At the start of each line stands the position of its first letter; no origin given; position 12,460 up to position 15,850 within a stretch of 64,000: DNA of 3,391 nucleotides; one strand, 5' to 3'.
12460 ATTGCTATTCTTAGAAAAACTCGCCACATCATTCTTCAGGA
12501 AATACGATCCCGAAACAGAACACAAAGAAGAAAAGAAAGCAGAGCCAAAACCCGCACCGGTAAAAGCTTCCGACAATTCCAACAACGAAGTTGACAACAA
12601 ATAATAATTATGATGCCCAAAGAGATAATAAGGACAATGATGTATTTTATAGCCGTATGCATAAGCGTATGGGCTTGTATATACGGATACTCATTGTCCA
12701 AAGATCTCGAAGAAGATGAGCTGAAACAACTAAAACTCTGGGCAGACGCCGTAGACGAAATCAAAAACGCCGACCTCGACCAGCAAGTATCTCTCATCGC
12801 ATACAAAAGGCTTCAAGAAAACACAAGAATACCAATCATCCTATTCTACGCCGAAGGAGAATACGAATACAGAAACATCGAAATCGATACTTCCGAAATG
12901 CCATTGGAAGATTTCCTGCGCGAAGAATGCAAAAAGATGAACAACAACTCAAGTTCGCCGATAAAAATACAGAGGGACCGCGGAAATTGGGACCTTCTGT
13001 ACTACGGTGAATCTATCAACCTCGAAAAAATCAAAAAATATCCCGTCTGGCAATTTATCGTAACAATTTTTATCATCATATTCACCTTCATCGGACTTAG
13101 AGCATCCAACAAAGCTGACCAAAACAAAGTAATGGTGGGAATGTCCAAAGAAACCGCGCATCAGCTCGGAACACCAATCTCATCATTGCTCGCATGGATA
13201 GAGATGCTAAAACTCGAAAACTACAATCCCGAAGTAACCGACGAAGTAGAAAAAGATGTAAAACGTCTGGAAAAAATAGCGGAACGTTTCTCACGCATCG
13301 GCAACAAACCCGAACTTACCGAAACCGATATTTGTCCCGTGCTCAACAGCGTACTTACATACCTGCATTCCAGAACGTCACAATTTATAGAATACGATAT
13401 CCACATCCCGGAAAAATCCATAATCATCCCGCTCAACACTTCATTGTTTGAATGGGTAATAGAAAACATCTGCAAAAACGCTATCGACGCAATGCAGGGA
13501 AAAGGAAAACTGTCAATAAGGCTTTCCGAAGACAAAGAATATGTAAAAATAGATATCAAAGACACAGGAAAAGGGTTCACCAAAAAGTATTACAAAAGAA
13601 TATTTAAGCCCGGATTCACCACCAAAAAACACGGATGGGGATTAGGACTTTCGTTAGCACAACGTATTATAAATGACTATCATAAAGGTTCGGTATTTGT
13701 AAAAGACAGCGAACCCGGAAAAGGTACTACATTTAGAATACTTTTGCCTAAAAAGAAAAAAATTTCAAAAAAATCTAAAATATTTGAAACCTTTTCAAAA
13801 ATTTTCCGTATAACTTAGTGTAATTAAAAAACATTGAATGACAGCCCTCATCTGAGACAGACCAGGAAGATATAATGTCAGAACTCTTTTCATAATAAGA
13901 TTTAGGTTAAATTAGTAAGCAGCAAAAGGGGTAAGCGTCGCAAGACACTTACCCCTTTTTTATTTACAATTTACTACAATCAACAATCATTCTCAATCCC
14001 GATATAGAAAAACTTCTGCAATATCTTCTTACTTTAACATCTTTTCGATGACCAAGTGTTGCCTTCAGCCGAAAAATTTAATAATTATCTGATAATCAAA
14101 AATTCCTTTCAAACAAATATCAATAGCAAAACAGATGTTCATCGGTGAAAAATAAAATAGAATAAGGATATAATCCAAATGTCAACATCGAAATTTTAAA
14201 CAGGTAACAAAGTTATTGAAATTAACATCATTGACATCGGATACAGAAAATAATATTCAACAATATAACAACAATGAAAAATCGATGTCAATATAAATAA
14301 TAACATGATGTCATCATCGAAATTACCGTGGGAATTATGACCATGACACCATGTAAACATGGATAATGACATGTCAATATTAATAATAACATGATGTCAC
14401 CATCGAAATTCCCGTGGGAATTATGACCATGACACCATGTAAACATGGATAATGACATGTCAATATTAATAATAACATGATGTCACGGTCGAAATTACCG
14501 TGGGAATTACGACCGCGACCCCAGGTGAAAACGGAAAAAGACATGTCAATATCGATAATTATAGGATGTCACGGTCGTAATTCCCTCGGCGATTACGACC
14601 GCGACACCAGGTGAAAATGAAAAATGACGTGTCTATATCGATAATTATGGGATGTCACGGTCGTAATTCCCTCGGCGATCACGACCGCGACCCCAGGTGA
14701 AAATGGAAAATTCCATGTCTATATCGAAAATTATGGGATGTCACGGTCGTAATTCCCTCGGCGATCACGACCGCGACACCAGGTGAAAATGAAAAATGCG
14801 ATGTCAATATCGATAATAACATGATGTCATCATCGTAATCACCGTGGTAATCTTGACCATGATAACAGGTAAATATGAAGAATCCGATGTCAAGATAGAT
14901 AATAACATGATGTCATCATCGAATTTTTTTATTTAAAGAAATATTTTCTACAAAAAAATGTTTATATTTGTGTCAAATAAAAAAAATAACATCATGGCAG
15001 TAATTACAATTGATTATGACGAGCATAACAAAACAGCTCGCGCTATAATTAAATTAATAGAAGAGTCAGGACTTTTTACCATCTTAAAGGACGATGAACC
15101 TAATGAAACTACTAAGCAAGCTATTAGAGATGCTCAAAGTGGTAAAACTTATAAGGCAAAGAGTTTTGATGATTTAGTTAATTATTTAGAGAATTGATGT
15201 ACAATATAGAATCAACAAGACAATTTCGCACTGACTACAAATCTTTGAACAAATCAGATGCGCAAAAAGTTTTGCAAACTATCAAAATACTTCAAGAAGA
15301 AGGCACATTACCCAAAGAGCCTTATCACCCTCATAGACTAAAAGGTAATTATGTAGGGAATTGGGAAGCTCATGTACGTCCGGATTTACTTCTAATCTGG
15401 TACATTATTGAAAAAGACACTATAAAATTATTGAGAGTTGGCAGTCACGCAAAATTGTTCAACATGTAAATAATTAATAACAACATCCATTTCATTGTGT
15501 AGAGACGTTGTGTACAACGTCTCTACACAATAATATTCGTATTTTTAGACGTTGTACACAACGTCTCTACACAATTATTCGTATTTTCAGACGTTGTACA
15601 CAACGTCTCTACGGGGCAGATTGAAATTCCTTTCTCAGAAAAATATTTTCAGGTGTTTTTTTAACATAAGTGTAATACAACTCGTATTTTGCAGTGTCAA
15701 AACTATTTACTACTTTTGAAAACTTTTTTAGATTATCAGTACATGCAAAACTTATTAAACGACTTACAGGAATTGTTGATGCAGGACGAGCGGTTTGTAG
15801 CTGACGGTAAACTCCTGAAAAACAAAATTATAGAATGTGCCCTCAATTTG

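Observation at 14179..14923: Non-coding array of exact-period 86-bp units with paired (G)ATGTCA boxes and a hairpin core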

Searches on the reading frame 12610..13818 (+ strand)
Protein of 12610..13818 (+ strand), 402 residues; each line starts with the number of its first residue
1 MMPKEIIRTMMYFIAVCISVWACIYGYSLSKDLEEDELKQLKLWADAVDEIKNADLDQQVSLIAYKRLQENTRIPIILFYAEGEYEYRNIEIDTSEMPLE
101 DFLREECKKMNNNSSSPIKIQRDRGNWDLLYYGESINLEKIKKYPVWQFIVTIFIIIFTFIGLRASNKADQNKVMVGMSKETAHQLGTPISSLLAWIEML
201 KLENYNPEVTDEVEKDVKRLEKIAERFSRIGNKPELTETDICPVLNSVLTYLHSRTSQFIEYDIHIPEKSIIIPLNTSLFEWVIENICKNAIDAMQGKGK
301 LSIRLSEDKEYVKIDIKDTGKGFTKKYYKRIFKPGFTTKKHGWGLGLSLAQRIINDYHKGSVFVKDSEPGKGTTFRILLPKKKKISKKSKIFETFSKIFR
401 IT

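Call 9: search_protein_families(library=pfam, proteins=[window:12610-13818:+])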
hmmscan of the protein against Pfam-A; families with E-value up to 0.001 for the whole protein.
window:12610-13818:+ (402 aa): 3 families
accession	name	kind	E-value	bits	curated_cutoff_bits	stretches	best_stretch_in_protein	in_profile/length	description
PF02518.31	HATPase_c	-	1.2e-21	77.6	26.4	1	281-382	7-110/111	Histidine kinase-, DNA gyrase B-, and HSP90-like ATPase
PF14501.12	HATPase_c_5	-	5.1e-05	23.6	22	1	283-362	9-86/102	GHKL domain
PF00512.31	HisKA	-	0.00021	21.7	26.9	1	182-230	9-63/66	His Kinase A (phospho-acceptor) domain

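Call 16: find_encoding_contigs(protein=window:12610-13818:+, flank=6000, max_places=10)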
Protein window:12610-13818:+ (402 aa): 1 contig read that carries it; 1 place shown.
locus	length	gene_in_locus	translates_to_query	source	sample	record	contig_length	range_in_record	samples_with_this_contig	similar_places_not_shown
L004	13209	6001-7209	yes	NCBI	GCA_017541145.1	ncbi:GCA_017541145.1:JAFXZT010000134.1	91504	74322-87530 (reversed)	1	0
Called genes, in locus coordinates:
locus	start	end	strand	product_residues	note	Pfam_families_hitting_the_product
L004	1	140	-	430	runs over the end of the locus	-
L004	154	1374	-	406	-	PF20706:GT4-conflict, PF00534:Glycos_transf_1, PF13692:Glyco_trans_1_4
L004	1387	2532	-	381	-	PF00534:Glycos_transf_1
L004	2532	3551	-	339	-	PF00535:Glycos_transf_2, PF13641:Glyco_tranf_2_3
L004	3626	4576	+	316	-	PF00535:Glycos_transf_2, PF10111:Glyco_tranf_2_2, PF13641:Glyco_tranf_2_3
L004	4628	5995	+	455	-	-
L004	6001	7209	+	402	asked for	PF02518:HATPase_c, PF14501:HATPase_c_5 (weak)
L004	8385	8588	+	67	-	-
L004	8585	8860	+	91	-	PF15738:YafQ_toxin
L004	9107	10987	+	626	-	PF12564:TypeIII_RM_meth, PF01555:N6_N4_Mtase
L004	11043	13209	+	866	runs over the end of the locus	PF00270:DEAD (weak), PF04851:ResIII, PF27159:HI_1054_N, PF27365:HI_1054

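Call 50: find_homologous_proteins(query=window:12610-13815:+, max_evalue=1e-40)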
Query window:12610-13815:+ (402 aa): 8000 proteins with E <= 1e-40 among 8000 candidates; the best 120 are listed.
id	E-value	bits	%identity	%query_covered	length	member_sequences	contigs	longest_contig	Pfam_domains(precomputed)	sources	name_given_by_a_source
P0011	5.0e-264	893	99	100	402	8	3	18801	PF02518.32,PF14501.13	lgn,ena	-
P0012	5.6e-142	492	59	95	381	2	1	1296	PF02518.32,PF00512.32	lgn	-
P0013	2.8e-141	489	58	95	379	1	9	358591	PF02518.32,PF13589.13,PF14501.13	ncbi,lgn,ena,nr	ncbi:MAG: ATP-binding protein [Bacteroidales bacterium]|nr:ATP-binding protein [Bacteroidales bacter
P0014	9.5e-140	484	59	95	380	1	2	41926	PF02518.32,PF13589.13,PF14501.13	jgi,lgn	jgi:signal transduction histidine kinase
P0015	7.3e-139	481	59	95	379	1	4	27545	PF02518.32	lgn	-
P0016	1.1e-138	481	58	95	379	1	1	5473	PF02518.32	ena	-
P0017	1.6e-138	480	59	95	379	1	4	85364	PF02518.32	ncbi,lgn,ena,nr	ncbi:MAG: HAMP domain-containing histidine kinase [Bacteroidales bacterium]|nr:HAMP domain-containin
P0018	3.3e-138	479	58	95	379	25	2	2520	PF02518.32,PF13589.13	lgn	-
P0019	3.4e-138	479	59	95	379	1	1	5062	PF02518.32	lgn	-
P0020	4.7e-138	479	59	95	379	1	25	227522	PF02518.32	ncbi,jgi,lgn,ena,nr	ncbi:MAG: HAMP domain-containing histidine kinase [Bacteroidales bacterium]|jgi:signal transduction 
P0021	6.1e-138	478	58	95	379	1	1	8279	PF02518.32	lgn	-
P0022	6.4e-138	478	57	95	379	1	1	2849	PF02518.32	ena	-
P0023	8.4e-138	478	58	95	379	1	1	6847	PF02518.32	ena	-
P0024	1.9e-137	477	58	95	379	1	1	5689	PF02518.32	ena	-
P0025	8.8e-137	475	58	95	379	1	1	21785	PF02518.32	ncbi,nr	ncbi:MAG: HAMP domain-containing histidine kinase [Bacteroidales bacterium]|nr:HAMP domain-containin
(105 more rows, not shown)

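Call 51: find_encoding_contigs(protein=P0011, flank=4000, max_places=5)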
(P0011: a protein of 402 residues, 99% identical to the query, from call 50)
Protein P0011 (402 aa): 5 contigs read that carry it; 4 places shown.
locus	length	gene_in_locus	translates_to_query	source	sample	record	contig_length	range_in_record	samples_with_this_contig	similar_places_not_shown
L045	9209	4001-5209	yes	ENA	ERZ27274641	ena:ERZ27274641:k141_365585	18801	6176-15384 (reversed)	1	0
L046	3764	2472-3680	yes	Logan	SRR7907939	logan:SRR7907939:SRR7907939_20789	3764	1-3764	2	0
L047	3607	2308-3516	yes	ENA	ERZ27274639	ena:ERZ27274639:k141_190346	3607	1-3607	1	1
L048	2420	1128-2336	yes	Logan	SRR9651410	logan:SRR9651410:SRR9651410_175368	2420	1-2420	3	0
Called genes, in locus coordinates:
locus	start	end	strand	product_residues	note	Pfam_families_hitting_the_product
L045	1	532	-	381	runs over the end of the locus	PF00534:Glycos_transf_1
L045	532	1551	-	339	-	PF00535:Glycos_transf_2, PF13641:Glyco_tranf_2_3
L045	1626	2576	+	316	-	PF00535:Glycos_transf_2, PF10111:Glyco_tranf_2_2, PF13641:Glyco_tranf_2_3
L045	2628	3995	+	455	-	-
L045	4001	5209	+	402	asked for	PF02518:HATPase_c, PF14501:HATPase_c_5 (weak)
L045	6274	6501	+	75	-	-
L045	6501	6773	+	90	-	PF15738:YafQ_toxin, PF05016:ParE_toxin (faint)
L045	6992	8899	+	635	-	PF12564:TypeIII_RM_meth, PF01555:N6_N4_Mtase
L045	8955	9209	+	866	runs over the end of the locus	PF00270:DEAD (weak), PF04851:ResIII, PF27159:HI_1054_N, PF27365:HI_1054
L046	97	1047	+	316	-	PF00535:Glycos_transf_2, PF10111:Glyco_tranf_2_2, PF13641:Glyco_tranf_2_3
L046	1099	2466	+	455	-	-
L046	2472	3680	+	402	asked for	PF02518:HATPase_c, PF14501:HATPase_c_5 (weak)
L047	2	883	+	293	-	?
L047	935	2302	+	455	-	-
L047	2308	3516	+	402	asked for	PF02518:HATPase_c, PF14501:HATPase_c_5 (weak)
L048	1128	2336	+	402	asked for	PF02518:HATPase_c, PF14501:HATPase_c_5 (weak)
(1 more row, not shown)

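Call 52: find_encoding_contigs(protein=P0013, flank=6000, max_places=2)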
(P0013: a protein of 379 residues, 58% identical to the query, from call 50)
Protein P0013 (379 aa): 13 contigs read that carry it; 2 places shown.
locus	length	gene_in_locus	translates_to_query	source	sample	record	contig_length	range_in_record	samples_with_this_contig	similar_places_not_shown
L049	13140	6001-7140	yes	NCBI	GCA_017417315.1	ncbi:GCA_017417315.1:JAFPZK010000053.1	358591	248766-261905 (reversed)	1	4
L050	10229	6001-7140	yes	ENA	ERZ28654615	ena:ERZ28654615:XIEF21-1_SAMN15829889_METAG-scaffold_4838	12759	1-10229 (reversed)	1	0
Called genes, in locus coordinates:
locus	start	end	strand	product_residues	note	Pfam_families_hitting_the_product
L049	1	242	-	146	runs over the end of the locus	PF00383:dCMP_cyt_deam_1, PF14437:MafB19-deam, PF14439:Bd3614-deam (weak)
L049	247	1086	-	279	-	PF00691:OmpA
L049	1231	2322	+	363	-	PF13620:CarboxypepD_reg (weak), PF13715:CarbopepD_reg_2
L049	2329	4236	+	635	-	PF00501:AMP-binding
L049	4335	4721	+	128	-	PF09345:SiaC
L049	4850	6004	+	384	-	-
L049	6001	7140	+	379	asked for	PF14501:HATPase_c_5 (faint), PF02518:HATPase_c, PF13589:HATPase_c_3 (weak)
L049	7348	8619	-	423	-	-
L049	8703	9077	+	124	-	PF04342:DMT_6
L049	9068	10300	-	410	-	PF01136:Peptidase_U32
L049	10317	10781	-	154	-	-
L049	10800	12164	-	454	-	-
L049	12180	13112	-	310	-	PF16745:RsgA_N, PF01926:MMR_HSR1 (faint), PF03193:RsgA_GTPase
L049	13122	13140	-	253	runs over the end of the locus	PF03372:Exo_endo_phos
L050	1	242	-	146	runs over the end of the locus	PF00383:dCMP_cyt_deam_1, PF14437:MafB19-deam, PF14439:Bd3614-deam (weak)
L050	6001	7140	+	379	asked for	PF14501:HATPase_c_5 (faint), PF02518:HATPase_c, PF13589:HATPase_c_3 (weak)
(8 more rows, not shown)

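Call 61: search_protein_families(library=ncbifam, proteins=[window:12610-13818:+], max_evalue=0.01)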
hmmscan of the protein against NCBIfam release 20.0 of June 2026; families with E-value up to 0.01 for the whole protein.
window:12610-13818:+ (402 aa): 76 families (the best 25 are shown)
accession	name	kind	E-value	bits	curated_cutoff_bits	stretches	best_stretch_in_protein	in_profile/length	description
NF008468.0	PRK11360.1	equivalog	6.9e-35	120.5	646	1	182-386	403-613/616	two-component system sensor histidine kinase AtoS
NF053867.1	SprKinKinDBac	equivalog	1.3e-29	103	775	1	111-383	210-499/500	sporulation kinase KinD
NF007688.0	PRK10364.1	equivalog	4.1e-25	88.4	479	1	241-384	312-454/460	two-component system sensor histidine kinase ZraS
NF010411.0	PRK13837.1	equivalog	7.2e-25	87.1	647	1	226-392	508-686/828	two-component system VirA-like sensor kinase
TIGR02916.1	PEP_his_kin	equivalog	2.1e-24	86.1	300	1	209-380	513-679/679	XrtA/PEP-CTERM system histidine kinase PrsK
NF046044.1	PnpS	equivalog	7.8e-21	74.5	400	1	183-380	178-390/390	two-component system histidine kinase PnpS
NF038348.1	T2SS_HK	subfamily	9.7e-20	70.5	450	1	219-380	413-572/574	histidine kinase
NF046020.1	HisKinCckABruc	equivalog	9.7e-20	70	1000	1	276-388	587-714/868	cell cycle histidine kinase CckA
NF047874.1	MASE3_PAS_HK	subfamily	8.4e-19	67.8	560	1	233-389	472-632/655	MASE3 domain-containing sensor histidine kinase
NF007004.0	PRK09467.1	equivalog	1.1e-17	64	415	1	170-382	231-437/440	two-component system sensor histidine kinase EnvZ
NF041735.1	hist_kin_RppB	equivalog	1.1e-17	64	400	1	180-380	221-438/438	two-component system sensor histidine kinase RppB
NF033092.0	HK_WalK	equivalog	2.9e-17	62.5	725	1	235-380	443-593/594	cell wall metabolism sensor histidine kinase WalK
TIGR02966.1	phoR_proteo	equivalog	4.8e-17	62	334.2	1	183-378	122-332/333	phosphate regulon sensor histidine kinase PhoR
NF008298.1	PRK11086.1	subfamily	1.4e-16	60.1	520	1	283-384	427-528/529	DcuS/MalK family sensor histidine kinase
NF007898.0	PRK10604.1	equivalog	3.6e-16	59.4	478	1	180-388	217-430/433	two-component system sensor histidine kinase RstB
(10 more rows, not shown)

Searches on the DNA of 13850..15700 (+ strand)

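Call 11: search_dna_similar(query=window:14150-14960:+, collection=plasmids, mode=distant, max_evalue=0.001)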
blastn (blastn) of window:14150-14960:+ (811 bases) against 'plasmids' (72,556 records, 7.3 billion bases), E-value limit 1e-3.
No match.

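Call 12: search_dna_similar(query=window:14150-14960:+, collection=phages, mode=distant, max_evalue=0.001)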
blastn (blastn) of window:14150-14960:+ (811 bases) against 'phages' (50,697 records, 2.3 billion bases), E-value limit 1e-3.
No match.
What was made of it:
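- Plasmids and phages: 0 (calls 11, 12).
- Tried and rejected: blastn ('distant' mode) of the array against plasmids and phages: no match (calls 11, 12).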

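Call 67: search_rna_families(source=window, start=13850, end=15700, threshold=evalue, max_evalue=1)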
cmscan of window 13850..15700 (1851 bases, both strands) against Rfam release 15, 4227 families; matches with E-value up to 1: 33.
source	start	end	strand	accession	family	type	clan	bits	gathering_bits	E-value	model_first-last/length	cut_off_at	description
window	14339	14488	-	RF04276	MIR4371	Gene; miRNA;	CL00144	40.2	110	4.4e-07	1-158/158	no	MIR4371 microRNA precursor family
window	14362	14553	-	RF00886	MIR807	Gene; miRNA;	-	39.4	113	8.6e-06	1-176/176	no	MIR807 microRNA precursor family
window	15494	15575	-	RF04241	mir-5014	Gene; miRNA;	-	36.9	101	1.4e-05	1-123/123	no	mir-5014 microRNA precursor family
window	15494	15575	+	RF04241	mir-5014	Gene; miRNA;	-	36.5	101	1.8e-05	1-123/123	no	mir-5014 microRNA precursor family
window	15494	15574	+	RF04114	MIR4374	Gene; miRNA;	-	35.2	105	2.7e-05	1-119/119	no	MIR4374 microRNA precursor family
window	15497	15572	-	RF04108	mir-2513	Gene; miRNA;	-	35.1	89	0.00014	1-120/120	no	mir-2513 microRNA precursor family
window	14338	14493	+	RF04276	MIR4371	Gene; miRNA;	CL00144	34.4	110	2.1e-05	1-158/158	no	MIR4371 microRNA precursor family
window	15497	15572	+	RF04108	mir-2513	Gene; miRNA;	-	33.1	89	0.00046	1-120/120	no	mir-2513 microRNA precursor family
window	15486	15579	-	RF04235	mir-242_2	Gene; miRNA;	-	32.1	56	2.9e-05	1-81/81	no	mir-242_2 microRNA precursor family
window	15486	15583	+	RF04235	mir-242_2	Gene; miRNA;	-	32.1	56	2.9e-05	1-81/81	no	mir-242_2 microRNA precursor family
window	15494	15575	-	RF04128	MIR8562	Gene; miRNA;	-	31.9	211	0.0018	1-242/242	no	MIR8562 microRNA precursor family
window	15496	15571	+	RF00841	mir-384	Gene; miRNA;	-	30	72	0.01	1-88/88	no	mir-384 microRNA precursor family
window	14478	14609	-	RF04171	MIR1509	Gene; miRNA;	-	29.8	87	0.0027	1-121/121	no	MIR1509 microRNA precursor family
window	15501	15611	-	RF04114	MIR4374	Gene; miRNA;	-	29.1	105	0.0014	1-119/119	no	MIR4374 microRNA precursor family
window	15503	15566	-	RF01666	rox2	Cis-reg;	-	28.7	55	0.024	1-71/71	no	Drosophila rox2 ncRNA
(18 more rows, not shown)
